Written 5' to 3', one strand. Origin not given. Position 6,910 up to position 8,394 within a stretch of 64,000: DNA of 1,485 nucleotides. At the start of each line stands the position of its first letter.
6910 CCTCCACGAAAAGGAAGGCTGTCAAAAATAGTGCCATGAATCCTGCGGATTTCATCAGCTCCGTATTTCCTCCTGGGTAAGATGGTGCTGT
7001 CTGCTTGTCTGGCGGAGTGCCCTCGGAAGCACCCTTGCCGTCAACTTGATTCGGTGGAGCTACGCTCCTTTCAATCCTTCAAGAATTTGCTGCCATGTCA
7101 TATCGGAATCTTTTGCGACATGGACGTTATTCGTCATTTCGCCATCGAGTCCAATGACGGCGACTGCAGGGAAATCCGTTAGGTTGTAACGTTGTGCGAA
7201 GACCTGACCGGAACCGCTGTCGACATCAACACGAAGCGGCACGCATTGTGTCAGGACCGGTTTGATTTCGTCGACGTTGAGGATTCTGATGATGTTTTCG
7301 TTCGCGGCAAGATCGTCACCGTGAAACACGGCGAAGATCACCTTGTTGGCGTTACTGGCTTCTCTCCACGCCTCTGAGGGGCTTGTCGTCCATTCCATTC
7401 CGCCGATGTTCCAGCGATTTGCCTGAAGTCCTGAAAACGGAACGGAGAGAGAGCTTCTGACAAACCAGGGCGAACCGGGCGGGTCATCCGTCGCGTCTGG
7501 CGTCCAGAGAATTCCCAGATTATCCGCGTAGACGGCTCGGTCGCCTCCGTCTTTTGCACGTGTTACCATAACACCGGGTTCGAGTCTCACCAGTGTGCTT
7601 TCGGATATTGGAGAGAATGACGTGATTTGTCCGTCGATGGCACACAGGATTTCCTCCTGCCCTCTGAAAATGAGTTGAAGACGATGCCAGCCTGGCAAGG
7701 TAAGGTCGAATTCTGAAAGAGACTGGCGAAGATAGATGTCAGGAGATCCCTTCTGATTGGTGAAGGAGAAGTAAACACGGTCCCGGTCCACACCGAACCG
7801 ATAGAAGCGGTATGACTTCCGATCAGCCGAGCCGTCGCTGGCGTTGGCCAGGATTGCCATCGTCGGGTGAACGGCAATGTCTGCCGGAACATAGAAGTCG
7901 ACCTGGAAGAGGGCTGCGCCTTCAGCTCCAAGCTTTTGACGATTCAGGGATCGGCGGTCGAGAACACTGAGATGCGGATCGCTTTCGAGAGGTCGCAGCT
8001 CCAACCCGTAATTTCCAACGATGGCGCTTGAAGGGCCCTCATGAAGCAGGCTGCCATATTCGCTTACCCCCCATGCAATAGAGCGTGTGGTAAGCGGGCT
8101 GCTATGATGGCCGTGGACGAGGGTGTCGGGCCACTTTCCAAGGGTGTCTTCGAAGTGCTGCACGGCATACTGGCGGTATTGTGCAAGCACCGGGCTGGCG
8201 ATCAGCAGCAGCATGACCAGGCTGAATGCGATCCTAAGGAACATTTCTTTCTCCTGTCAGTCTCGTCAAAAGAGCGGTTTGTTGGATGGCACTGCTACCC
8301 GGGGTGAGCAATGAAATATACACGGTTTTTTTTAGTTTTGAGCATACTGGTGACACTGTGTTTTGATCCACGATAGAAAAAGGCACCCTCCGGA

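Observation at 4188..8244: Cluster of three extracytoplasmic cysteine-less TlpA-like thioredoxin-fold domains, one attached to a transmembrane pseudokinase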

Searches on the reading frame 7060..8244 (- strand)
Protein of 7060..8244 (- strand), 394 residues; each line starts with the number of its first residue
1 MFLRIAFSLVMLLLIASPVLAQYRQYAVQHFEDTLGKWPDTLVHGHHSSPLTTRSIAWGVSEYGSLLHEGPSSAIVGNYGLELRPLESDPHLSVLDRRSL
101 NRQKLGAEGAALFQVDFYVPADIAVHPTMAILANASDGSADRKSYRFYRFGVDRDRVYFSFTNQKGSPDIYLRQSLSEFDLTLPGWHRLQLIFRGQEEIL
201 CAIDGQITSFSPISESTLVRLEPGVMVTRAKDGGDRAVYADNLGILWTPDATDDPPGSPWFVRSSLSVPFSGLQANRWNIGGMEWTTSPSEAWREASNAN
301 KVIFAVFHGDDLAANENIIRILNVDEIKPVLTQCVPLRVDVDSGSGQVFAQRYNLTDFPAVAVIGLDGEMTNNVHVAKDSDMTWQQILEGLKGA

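Call 3: search_protein_families(library=pfam, proteins=[window:7060-8244:-], max_evalue=1)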
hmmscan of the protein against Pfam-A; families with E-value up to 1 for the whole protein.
window:7060-8244:- (394 aa): 3 families
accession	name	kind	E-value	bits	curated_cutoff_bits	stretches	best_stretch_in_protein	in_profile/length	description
PF11723.14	Aromatic_hydrox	-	0.041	13.8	24.4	1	112-197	144-224/241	Homotrimeric ring hydroxylase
PF13899.12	Thioredoxin_7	-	0.052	14.1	27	1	285-364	2-81/83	Thioredoxin-like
PF25641.1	Head_fiber_dimeric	-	0.2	11.9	30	0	352-385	3-36/61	Head fiber dimeric protein-like domain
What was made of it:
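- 7063..7392 (-): Paralog B thioredoxin-like domain (residues 285-394). The CxxC position reads LAAN; the cis-Pro is P359. Weak Pfam Thioredoxin_7 hit (call 3).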

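Call 4: search_protein_families(library=ncbifam, proteins=[window:7060-8244:-], max_evalue=1)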
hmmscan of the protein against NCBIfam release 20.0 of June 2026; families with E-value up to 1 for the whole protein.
window:7060-8244:- (394 aa): 1 family
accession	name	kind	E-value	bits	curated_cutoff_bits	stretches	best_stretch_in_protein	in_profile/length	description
TIGR03707.1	PPK2_P_aer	equivalog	0.039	13.6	301.8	1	297-361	26-88/230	polyphosphate kinase 2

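Call 9: find_homologous_proteins(query=window:7060-8244:-, max_evalue=0.001)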
Query window:7060-8244:- (394 aa): 14 proteins with E <= 0.001 among 4498 candidates.
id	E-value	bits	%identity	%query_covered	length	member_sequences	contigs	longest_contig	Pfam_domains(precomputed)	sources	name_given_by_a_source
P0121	9.8e-267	902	100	100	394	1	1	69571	-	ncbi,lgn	-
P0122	2.5e-184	631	69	98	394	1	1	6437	-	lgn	-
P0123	6.1e-173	593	66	97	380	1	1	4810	-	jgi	-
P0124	1.5e-172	592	65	99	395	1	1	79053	-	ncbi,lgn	ncbi:MAG: hypothetical protein RLY93_04900 [Sumerlaeia bacterium]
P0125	5.7e-131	455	53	99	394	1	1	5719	-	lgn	-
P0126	5.6e-123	429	51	100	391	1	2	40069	-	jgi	-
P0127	4.2e-103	364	45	98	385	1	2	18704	PF13098.14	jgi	-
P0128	9.7e-102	359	44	96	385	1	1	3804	-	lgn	-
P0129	6.0e-100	353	45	94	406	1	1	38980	-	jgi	jgi:hypothetical protein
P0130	3.0e-80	288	39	96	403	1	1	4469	-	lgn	-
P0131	4.1e-78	281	39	98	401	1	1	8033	-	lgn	-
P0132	6.6e-72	261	38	95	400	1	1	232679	-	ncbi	-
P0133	1.8e-68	249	35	98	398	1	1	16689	PF13098.14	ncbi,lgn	-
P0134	3.9e-53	199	35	93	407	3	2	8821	-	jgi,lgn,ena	-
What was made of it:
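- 7060..8244 (-): Paralog B (394 aa): signal peptide, ConA-like jelly roll, disordered linker, Cys-less thioredoxin-like domain. The copy with orthologs in related genomes. Orthologs at 35-69% identity (call 9).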

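Call 10: find_encoding_contigs(protein=P0122, flank=6000, max_places=3)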
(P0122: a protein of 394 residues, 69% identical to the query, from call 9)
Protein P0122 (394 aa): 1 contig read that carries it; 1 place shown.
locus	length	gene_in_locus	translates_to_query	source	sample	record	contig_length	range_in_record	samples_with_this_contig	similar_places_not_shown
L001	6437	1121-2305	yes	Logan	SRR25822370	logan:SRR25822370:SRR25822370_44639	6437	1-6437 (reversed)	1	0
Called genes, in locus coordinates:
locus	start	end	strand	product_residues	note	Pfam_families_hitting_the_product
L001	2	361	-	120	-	?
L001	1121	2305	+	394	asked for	-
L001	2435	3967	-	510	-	PF07714:PK_Tyr_Ser-Thr, PF00069:Pkinase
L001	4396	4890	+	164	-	PF10604:Polyketide_cyc2 (weak), PF03364:Polyketide_cyc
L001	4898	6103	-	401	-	PF07786:HGSNAT_cat (weak), PF16401:DUF5009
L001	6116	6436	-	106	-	?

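Call 11: find_encoding_contigs(protein=P0124, flank=8000, max_places=3)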
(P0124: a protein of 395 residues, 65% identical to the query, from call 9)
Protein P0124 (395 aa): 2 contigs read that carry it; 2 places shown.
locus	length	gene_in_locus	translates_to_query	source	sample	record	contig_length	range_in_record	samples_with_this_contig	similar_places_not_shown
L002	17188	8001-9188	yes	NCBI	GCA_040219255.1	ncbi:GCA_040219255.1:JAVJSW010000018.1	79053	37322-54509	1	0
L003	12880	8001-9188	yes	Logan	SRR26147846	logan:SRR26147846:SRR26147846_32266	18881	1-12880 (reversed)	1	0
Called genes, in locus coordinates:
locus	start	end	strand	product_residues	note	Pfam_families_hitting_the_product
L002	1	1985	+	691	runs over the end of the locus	PF01315:Ald_Xan_dh_C (faint), PF02738:MoCoBD_1, PF20256:MoCoBD_2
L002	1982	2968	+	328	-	PF00941:FAD_binding_5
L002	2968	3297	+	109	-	-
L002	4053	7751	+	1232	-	PF25275:Golvesin_C, PF02638:GHL10, PF14871:GHL6, PF00353:HemolysinCabind (weak)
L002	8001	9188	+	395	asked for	-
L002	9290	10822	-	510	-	PF00069:Pkinase, PF07714:PK_Tyr_Ser-Thr (weak)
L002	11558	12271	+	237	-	PF05198:IF3_N, PF00707:IF3_C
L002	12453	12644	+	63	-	PF01632:Ribosomal_L35p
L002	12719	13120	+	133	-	PF00453:Ribosomal_L20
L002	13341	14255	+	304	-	PF02153:PDH_N, PF20463:PDH_C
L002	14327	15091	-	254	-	PF23441:SDR (weak), PF00106:adh_short, PF08659:KR, PF13561:adh_short_C2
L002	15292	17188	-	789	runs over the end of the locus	-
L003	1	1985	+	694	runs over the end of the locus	PF01315:Ald_Xan_dh_C (faint), PF02738:MoCoBD_1, PF20256:MoCoBD_2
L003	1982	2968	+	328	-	PF00941:FAD_binding_5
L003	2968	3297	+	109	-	-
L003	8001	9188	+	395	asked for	-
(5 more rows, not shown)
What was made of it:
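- Relatives have one lectin-Trx gene (calls 10, 11).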

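Call 12: find_encoding_contigs(protein=P0121, flank=10000, max_places=2)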
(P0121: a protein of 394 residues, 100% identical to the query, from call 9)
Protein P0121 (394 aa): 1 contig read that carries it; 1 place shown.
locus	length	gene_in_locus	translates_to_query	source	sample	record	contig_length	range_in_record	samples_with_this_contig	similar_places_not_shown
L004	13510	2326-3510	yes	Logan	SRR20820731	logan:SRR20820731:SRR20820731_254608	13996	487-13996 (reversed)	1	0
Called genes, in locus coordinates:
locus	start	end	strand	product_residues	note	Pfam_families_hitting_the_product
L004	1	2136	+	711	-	?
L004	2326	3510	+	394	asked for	-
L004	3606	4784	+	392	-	-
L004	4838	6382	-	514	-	PF07714:PK_Tyr_Ser-Thr, PF00069:Pkinase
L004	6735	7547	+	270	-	PF00246:Peptidase_M14, PF24827:AstE_AspA_cat (weak), PF10994:DUF2817 (weak)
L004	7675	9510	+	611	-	PF13522:GATase_6, PF13537:GATase_7, PF01380:SIS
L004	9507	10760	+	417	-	PF13562:NTP_transf_4, PF00132:Hexapep (faint)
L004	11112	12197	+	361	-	PF21926:FeeM (weak)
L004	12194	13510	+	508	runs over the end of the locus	PF01209:Ubie_methyltran, PF13489:Methyltransf_23, PF08241:Methyltransf_11, PF08242:Methyltransf_12, PF13649:Methyltransf_25, PF13847:Methyltransf_31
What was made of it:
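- The pseudokinase/lectin-Trx pair is kept in three genomes although the genes on the far side of the kinase differ in each: M14 peptidase and glmS here, Polyketide_cyc and DUF5009 in L001, infC-rpmI-rplT in L002 (calls 10-12). The pair is conserved in three genomes (calls 10-12). The pair stays together while the genes on the far side of the kinase differ in all three genomes (calls 10-12).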

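Call 13: find_encoding_contigs(protein=P0126, flank=7000, max_places=2)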
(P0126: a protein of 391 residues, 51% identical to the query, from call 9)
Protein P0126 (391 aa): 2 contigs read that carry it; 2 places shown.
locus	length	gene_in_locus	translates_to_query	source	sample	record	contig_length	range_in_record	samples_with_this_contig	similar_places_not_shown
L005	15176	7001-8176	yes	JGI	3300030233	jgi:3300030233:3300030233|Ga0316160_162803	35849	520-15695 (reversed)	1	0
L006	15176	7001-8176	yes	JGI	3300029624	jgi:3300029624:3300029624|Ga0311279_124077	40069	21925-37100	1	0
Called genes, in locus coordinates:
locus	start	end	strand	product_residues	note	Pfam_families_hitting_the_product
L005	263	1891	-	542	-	PF00069:Pkinase, PF07714:PK_Tyr_Ser-Thr, PF03109:ABC1 (weak)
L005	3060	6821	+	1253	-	PF25275:Golvesin_C, PF02638:GHL10, PF14871:GHL6, PF00353:HemolysinCabind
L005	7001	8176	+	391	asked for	-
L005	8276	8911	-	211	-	PF25063:ARM_TT21_C (faint), PF13424:TPR_12 (faint), PF23914:TPR_CcmH_CycH, PF00515:TPR_1 (weak), PF07719:TPR_2 (weak), PF13181:TPR_8 (weak), PF13432:TPR_16 (weak), PF14559:TPR_19, +6 more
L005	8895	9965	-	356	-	PF01018:GTP1_OBG, PF03193:RsgA_GTPase (faint), PF01926:MMR_HSR1, PF02421:FeoB_N (weak)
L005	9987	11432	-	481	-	PF00294:PfkB, PF08543:Phos_pyr_kin (faint), PF01467:CTP_transf_like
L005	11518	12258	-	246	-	PF01791:DeoC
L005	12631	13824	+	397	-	PF13433:Peripla_BP_5, PF13458:Peripla_BP_6, PF01094:ANF_receptor, PF13433:Peripla_BP_5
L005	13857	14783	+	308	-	PF02653:BPD_transp_2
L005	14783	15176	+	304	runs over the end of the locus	?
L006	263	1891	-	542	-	PF00069:Pkinase, PF07714:PK_Tyr_Ser-Thr, PF03109:ABC1 (weak)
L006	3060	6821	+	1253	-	PF25275:Golvesin_C, PF02638:GHL10, PF14871:GHL6, PF00353:HemolysinCabind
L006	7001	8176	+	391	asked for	-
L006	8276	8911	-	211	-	PF25063:ARM_TT21_C (faint), PF13424:TPR_12 (faint), PF23914:TPR_CcmH_CycH, PF00515:TPR_1 (weak), PF07719:TPR_2 (weak), PF13181:TPR_8 (weak), PF13432:TPR_16 (weak), PF14559:TPR_19, +6 more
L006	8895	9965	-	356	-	PF01018:GTP1_OBG, PF03193:RsgA_GTPase (faint), PF01926:MMR_HSR1, PF02421:FeoB_N (weak)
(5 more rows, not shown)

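Call 14: find_encoding_contigs(protein=P0129, flank=7000, max_places=2)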
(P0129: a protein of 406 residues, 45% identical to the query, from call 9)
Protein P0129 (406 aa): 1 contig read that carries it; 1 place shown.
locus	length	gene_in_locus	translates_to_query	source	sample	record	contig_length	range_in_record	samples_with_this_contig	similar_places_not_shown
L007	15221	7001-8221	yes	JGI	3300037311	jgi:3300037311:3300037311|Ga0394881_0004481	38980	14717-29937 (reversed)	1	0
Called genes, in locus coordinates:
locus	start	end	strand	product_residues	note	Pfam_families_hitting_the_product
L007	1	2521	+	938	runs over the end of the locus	PF00128:Alpha-amylase, PF13205:Big_5, PF09985:Glucodextran_C (weak)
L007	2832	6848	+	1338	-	-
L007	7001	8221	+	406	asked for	-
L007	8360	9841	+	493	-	PF02550:AcetylCoA_hydro, PF13336:AcetylCoA_hyd_C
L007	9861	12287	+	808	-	-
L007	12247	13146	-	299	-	PF13624:SurA_N_3 (weak)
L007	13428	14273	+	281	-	-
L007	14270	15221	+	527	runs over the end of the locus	PF04675:DNA_ligase_A_N, PF01068:DNA_ligase_A_M, PF04679:DNA_ligase_A_C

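Call 15: find_encoding_contigs(protein=P0132, flank=7000, max_places=2)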
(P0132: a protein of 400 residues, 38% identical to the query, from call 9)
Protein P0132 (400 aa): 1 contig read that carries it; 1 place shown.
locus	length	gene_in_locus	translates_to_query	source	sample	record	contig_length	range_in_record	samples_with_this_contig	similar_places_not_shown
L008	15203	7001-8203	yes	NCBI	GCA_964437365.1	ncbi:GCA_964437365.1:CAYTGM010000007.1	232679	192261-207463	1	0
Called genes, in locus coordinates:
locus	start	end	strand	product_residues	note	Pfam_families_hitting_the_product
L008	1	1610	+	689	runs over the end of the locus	-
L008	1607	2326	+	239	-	PF04028:DUF374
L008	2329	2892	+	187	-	PF03602:Cons_hypoth95, PF05175:MTS (weak)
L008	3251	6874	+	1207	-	PF25275:Golvesin_C, PF02638:GHL10, PF14871:GHL6 (weak), PF00353:HemolysinCabind (weak)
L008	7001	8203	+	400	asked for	-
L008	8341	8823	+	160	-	PF04151:PPC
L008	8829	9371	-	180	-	-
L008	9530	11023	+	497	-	PF02415:Chlam_PMP (faint)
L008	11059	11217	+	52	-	-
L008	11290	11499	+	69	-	-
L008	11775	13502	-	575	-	PF25275:Golvesin_C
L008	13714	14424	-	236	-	PF00254:FKBP_C (weak)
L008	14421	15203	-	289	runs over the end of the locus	-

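Call 16: find_encoding_contigs(protein=P0133, flank=7000, max_places=2)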
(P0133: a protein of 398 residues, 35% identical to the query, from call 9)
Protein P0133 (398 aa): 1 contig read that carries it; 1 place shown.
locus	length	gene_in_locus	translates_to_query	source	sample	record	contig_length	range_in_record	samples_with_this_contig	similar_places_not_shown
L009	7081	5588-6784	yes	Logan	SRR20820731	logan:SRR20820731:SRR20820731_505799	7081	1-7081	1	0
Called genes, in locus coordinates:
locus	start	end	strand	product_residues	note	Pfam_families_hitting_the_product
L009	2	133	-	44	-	?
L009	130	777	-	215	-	PF02374:ArsA_ATPase (weak), PF07015:VirC1, PF09140:MipZ (weak), PF10609:ParA, PF13614:AAA_31, PF01656:CbiA, PF06564:CBP_BcsQ (faint), PF13614:AAA_31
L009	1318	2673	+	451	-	-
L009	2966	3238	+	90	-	PF01649:Ribosomal_S20p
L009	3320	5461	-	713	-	-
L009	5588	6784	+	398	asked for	PF13098:Thioredoxin_2 (weak)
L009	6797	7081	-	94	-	?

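Call 30: predict_structure(alignment_id=A1)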
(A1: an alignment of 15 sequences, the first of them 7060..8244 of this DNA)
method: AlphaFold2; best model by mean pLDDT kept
length: 394 residues; sequences in the alignment: 15
mean_pLDDT: 82.9   pTM: 0.64
mean pLDDT of the five models: 82.9, 82.5, 82.2, 81.0, 80.2
residues with pLDDT >= 90: 158; 70-90: 183; 50-70: 29; < 50: 24
segments of 3 or more residues with pLDDT < 50: 14-21, 263-276
pLDDT, mean of each block of 10 residues (from residue 1): 59 44 80 87 89 92 82 83 91 90 85 94 91 77 75 95 87 89 91 90 88 89 93 87 90 78 38 48 78 89 92 81 84 90 81 91 91 88 90 74
secondary structure, 60 per line:
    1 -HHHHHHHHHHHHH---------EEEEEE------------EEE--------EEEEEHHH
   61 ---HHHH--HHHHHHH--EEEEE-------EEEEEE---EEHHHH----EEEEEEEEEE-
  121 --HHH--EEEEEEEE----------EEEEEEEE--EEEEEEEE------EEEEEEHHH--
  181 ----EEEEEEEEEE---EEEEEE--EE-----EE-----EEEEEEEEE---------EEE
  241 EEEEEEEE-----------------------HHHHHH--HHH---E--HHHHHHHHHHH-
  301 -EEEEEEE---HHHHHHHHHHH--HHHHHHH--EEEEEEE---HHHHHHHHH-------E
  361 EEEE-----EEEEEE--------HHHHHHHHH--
elements in order: H2-14 E24-29 E42-44 E53-57 H64-67 H70-76 E79-83 E91-96 H102-105 E110-119 E128-135 E146-153 E156-163 E170-175 E185-194 E198-203 E220-228 E238-248 H272-277 H289-299 E302-308 H312-322 H325-331 E334-340 H344-352 E360-364 E370-375 H384-392
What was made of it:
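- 7060..8244 (-): AF2 model pLDDT 82.9 (call 30).
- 7063..7392 (-): Secondary structure of the model (call 30).
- On Thioredoxin-fold superfamily: Paralog B model: b1 302-308, a1 312-331, b2 334-340, a2 344-352, b3 360-364, b4 370-375, a3 384-392 (call 30).
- Checked: The AF2 model (pLDDT 82.9) shows beta-alpha-beta-alpha-beta-beta-alpha (call 30).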

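Call 33: fold_search(model_id=the predicted structure, library=pdb)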
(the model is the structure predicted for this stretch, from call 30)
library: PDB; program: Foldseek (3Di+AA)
matches with E <= 10: 1830; with E <= 0.001: 472
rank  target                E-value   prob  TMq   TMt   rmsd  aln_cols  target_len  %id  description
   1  5jmc_A                2.0e-09  1.00  0.27  0.25  12.8       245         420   11  Receptor binding domain of Botulinum neurotoxin A in complex with rat SV2C (released 2016-06-15)
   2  2vxr                  3.0e-09  1.00  0.29  0.27   9.4       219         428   10  Crystal Structure of the Botulinum Neurotoxin serotype G binding domain (released 2009-07-07)
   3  7qpt_A                3.5e-09  1.00  0.27  0.26   7.3       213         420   11  Botulinum neurotoxin A4 cell binding domain in complex with GD1a oligosaccharide (released 2022-03-16)
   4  6f0p                  4.0e-09  1.00  0.27  0.26  13.3       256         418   10  Botulinum neurotoxin A4 Hc domain (released 2018-01-10)
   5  5jmc_C                5.9e-09  1.00  0.27  0.26   9.1       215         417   12  Receptor binding domain of Botulinum neurotoxin A in complex with rat SV2C (released 2016-06-15)
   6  5jmc_E                7.4e-09  1.00  0.27  0.26   6.2       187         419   10  Receptor binding domain of Botulinum neurotoxin A in complex with rat SV2C (released 2016-06-15)
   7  8rvg_B                7.9e-09  1.00  0.28  0.27   8.7       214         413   11  Structure of the binding domain of BoNT/A mutant Y1117V in complex with the GD1a ganglioside receptor (released 2025-02-12)
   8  3azv_A                8.8e-09  1.00  0.29  0.28   5.5       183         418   11  Crystal structure of the receptor binding domain (released 2011-12-28)
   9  6es1_A                9.4e-09  1.00  0.28  0.27   8.7       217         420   10  Crystal structure of the binding domain from botulinum neurotoxin A2 bound to extracellular domain of human receptor S (released 2018-04-25)
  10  5lr0_A                9.9e-09  1.00  0.28  0.28   5.4       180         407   10  Binding domain of Botulinum Neurotoxin DC in complex with SialylT (released 2017-08-30)
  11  5tpb_B                9.9e-09  1.00  0.28  0.27   7.8       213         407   11  Binding domain of BoNT/A complexed with ganglioside variant (released 2017-01-18)
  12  7qpu_A                1.0e-08  1.00  0.28  0.28   5.6       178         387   11  Botulinum neurotoxin A5 cell binding domain in complex with GM1b oligosaccharide (released 2022-03-09)
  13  5mk8_A                1.0e-08  1.00  0.27  0.26  13.0       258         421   10  Crystal structure of the receptor-binding domain of the FA hybrid Clostridium botulinum neurotoxin (released 2018-03-28)
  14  3v0a_A                1.1e-08  1.00  0.27  0.10   6.0       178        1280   10  2.7 angstrom crystal structure of BoNT/Ai in complex with NTNHA (released 2012-03-14)
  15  4isq_A                1.2e-08  1.00  0.29  0.28   5.6       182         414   10  Binding domain of Botulinum neurotoxin DC in complex with human synaptotagmin I (released 2013-08-14)
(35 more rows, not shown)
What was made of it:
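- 7501..8175 (-): Paralog B N-terminal beta-sandwich (residues 24-248), ConA-like lectin/glucanase fold. Foldseek vs PDB finds the botulinum-toxin Hc lectin-like subdomain and the calreticulin globular domain, E 2e-9 to 3e-8 (call 33).
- On ConA-like lectin/glucanase (LamG-like) jelly roll: Foldseek finds botulinum-toxin Hc-N and calreticulin globular domains at E 2e-9 to 3e-8, probability 1.0 (call 33).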

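Call 41: find_related_loci(query=A1, collection=genome_contigs, flank=8000)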
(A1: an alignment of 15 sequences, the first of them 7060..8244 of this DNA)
Query A1 (394 aa) in genome_contigs; peptide patterns used: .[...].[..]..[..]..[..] (x = any residue, [..] = any of these).
51 stretches matched a pattern; 3 encode a relative of the query (tblastn E <= 1e-3); 3 distinct loci.
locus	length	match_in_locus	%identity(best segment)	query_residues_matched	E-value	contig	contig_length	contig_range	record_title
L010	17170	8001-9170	65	3-393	4e-178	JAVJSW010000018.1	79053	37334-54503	MAG: Sumerlaeia bacterium isolate G1-WW12-26 k141_4666, whole genome shotgun sequence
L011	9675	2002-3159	37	3-387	1e-74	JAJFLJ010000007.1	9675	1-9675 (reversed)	MAG: Candidatus Sumerlaeota bacterium isolate OFTM212 OFTM212_6, whole genome shotgun sequence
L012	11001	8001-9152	34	4-392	3e-61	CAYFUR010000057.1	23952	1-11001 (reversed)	MAG TPA_asm: uncultured Candidatus Sumerlaeota bacterium isolate ERP107533_co1_201 genome assembly, contig: NODE_1283_le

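Call 45: search_protein_families(library=pfam, proteins=[L011:83-1924:+, L011:4365-5987:-, L011:4953-7613:+, L012:5369-7696:-, L012:2037-5486:-, L012:9204-9884:-, L012:9881-10780:-, L009:3320-5461:-], max_evalue=0.01)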
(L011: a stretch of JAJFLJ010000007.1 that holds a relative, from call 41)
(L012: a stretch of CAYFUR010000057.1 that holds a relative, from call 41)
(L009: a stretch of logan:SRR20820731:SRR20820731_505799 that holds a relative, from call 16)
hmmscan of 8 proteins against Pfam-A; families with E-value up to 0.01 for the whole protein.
L011:83-1924:+ (613 aa): 0 families

L011:4365-5987:- (540 aa): 0 families

L011:4953-7613:+ (886 aa): 12 families
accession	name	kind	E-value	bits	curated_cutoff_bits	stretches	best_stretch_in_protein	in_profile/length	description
PF13620.12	CarboxypepD_reg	-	1.1e-43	147.8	32.3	5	139-231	1-81/82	Carboxypeptidase regulatory-like domain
PF17210.9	SdrD_B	-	9e-16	58.5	29.7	1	528-609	21-102/112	SdrD B-like domain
PF13715.12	CarbopepD_reg_2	-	2.5e-13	50.3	32.2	0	550-597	27-79/88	CarboxypepD_reg-like domain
PF17802.7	SpaA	-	6.7e-12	45.8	23.1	0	446-482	20-57/91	Prealbumin-like fold domain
PF10670.15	DUF4198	-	9.6e-08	32.8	34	0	148-204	156-206/209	Domain of unknown function (DUF4198)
PF07495.19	Y_Y_Y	-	5.7e-06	26.6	26.6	0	464-482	25-43/65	Y_Y_Y domain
PF14686.12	fn3_3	-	1.8e-05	24.9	24.4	0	177-203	25-51/75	Polysaccharide lyase family 4, domain II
PF23193.1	NOMO_3rd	-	2.7e-05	24.6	27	0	461-487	62-88/120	NOMO third transthyretin-like domain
PF07210.18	DUF1416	-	0.00072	19.9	23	0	589-654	11-74/97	Protein of unknown function (DUF1416)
PF24421.1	Ig_J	-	0.00085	19.8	29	0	624-659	53-89/104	Tip attachment protein J, Ig-like domain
PF09430.16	EMC7_beta-sandw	-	0.00093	19.8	26.6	0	177-206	17-48/122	ER membrane protein complex subunit 7, beta-sandwich domain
PF24025.1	Ig_DR_A0283-like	-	0.0053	17.5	27.1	0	523-575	15-64/102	DR_A0283-like, Ig-like domain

L012:5369-7696:- (775 aa): 0 families

L012:2037-5486:- (1149 aa): 9 families
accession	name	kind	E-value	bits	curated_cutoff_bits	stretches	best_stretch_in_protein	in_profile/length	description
PF13428.12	TPR_14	-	1.2e-11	44.5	23.5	1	964-1004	4-44/44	Tetratricopeptide repeat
PF14559.12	TPR_19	-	1.4e-09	38.6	25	1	903-955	2-54/68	Tetratricopeptide repeat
PF07719.23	TPR_2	-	7e-09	35.6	27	0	897-925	6-34/34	Tetratricopeptide repeat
PF13432.12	TPR_16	-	1.5e-08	35.3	32.7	1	899-957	4-62/65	Tetratricopeptide repeat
PF13181.12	TPR_8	-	2.9e-06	27.4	25.7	0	929-952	4-27/34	Tetratricopeptide repeat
PF13431.12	TPR_17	-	0.00014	22.3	24.4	0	915-947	2-34/34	Tetratricopeptide repeat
PF23914.1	TPR_CcmH_CycH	-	0.001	19.4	42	1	914-1003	38-129/158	Cytochrome c-type biogenesis protein H TPR domain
PF13424.12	TPR_12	-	0.0018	18.9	30.1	0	897-954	8-73/77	Tetratricopeptide repeat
PF13174.12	TPR_6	-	0.0095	17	26.3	0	899-924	7-32/33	Tetratricopeptide repeat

L012:9204-9884:- (226 aa): 1 family
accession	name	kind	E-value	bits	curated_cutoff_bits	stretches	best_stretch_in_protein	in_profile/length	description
PF13548.11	DUF4126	-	8e-46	156.4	27.5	1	25-198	1-174/175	Domain of unknown function (DUF4126)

L012:9881-10780:- (299 aa): 0 families

L009:3320-5461:- (713 aa): 0 families
